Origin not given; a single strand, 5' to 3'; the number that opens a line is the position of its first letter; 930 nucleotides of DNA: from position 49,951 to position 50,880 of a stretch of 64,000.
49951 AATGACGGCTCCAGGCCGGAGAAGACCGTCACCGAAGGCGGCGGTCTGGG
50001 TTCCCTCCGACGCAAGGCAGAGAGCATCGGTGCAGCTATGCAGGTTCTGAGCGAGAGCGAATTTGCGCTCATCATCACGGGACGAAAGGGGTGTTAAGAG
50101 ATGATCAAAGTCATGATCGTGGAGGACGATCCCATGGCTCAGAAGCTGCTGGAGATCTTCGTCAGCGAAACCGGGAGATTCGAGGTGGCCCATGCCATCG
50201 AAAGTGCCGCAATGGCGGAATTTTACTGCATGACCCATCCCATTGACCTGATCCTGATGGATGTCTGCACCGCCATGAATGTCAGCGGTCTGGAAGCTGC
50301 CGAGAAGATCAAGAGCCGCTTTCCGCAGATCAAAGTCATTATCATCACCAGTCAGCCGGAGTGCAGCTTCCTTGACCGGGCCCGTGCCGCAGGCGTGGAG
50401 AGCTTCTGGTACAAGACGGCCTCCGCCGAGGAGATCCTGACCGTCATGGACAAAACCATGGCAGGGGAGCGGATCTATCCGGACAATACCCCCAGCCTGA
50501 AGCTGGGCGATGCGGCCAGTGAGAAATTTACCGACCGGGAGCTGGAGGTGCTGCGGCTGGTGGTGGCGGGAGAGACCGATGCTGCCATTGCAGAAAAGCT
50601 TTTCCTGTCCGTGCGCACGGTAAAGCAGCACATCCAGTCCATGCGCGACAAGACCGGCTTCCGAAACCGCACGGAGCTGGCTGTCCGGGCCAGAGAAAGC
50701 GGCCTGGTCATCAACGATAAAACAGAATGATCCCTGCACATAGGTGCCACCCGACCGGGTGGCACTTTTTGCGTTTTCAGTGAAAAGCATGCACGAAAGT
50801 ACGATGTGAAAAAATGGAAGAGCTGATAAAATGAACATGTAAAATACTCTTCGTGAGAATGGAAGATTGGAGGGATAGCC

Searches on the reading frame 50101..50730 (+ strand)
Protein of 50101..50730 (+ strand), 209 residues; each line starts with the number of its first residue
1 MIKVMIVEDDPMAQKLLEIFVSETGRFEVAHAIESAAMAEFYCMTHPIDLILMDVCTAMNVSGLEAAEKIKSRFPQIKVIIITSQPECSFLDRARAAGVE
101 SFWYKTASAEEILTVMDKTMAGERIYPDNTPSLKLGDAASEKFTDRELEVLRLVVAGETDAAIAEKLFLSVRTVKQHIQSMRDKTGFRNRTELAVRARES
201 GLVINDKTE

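Call 4: search_protein_families(library=pfam, proteins=[window:50101-50730:+], max_evalue=0.1)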
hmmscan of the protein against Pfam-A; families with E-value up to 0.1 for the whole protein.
window:50101-50730:+ (209 aa): 7 families
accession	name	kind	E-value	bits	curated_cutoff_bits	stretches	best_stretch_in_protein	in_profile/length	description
PF00072.30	Response_reg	-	2e-15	57.4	30.2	1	4-115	1-109/111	Response regulator receiver domain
PF00196.25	GerE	-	2.4e-15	56.3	23.5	1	142-197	2-57/57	Bacterial regulatory proteins, luxR family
PF13384.12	HTH_23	-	0.0004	20.6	24.6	1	146-179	6-39/50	Homeodomain-like domain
PF13518.12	HTH_28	-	0.0041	17.6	25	1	148-181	3-36/52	Helix-turn-helix domain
PF13412.12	HTH_24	-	0.014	15.4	21.9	1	160-183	20-43/48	Winged helix-turn-helix DNA-binding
PF08281.18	Sigma70_r4_2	-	0.015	15.4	25.7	1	146-179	14-48/54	Sigma-70, region 4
PF08279.18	HTH_11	-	0.041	14.2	25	1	161-184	19-42/55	HTH domain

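Call 90: search_solved_structures(query=window:50101-50727:+, max_evalue=1e-8)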
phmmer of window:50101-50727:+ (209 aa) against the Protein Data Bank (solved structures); distinct sequences matched with E-value up to 1e-8: 9.
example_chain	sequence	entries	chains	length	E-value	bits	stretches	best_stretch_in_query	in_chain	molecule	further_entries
7ve6_A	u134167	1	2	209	7.6e-23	84.7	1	2-202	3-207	Response regulator protein VraR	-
4gvp_A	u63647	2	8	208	7.7e-23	84.7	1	2-202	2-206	Response regulator protein vraR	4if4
5hev_A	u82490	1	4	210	3.8e-21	79.2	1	1-203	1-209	Response regulator protein VraR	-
4ldz_A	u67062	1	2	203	2.3e-18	70.2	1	1-201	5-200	Transcriptional regulatory protein DesR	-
4zmr_A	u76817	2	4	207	9.4e-16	61.6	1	3-201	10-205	Response regulator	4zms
4hye_A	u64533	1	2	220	1.2e-15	61.3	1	3-201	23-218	Response regulator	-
3c3w_A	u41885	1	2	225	6.5e-12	49.1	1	1-199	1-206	TWO COMPONENT TRANSCRIPTIONAL REGULATORY PROTEIN DEVR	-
1a04_A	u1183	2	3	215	6.9e-11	45.8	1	4-198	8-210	NITRATE/NITRITE RESPONSE REGULATOR PROTEIN NARL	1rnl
4wt0_B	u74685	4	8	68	7.2e-09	39.2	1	141-202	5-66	Response regulator receiver domain protein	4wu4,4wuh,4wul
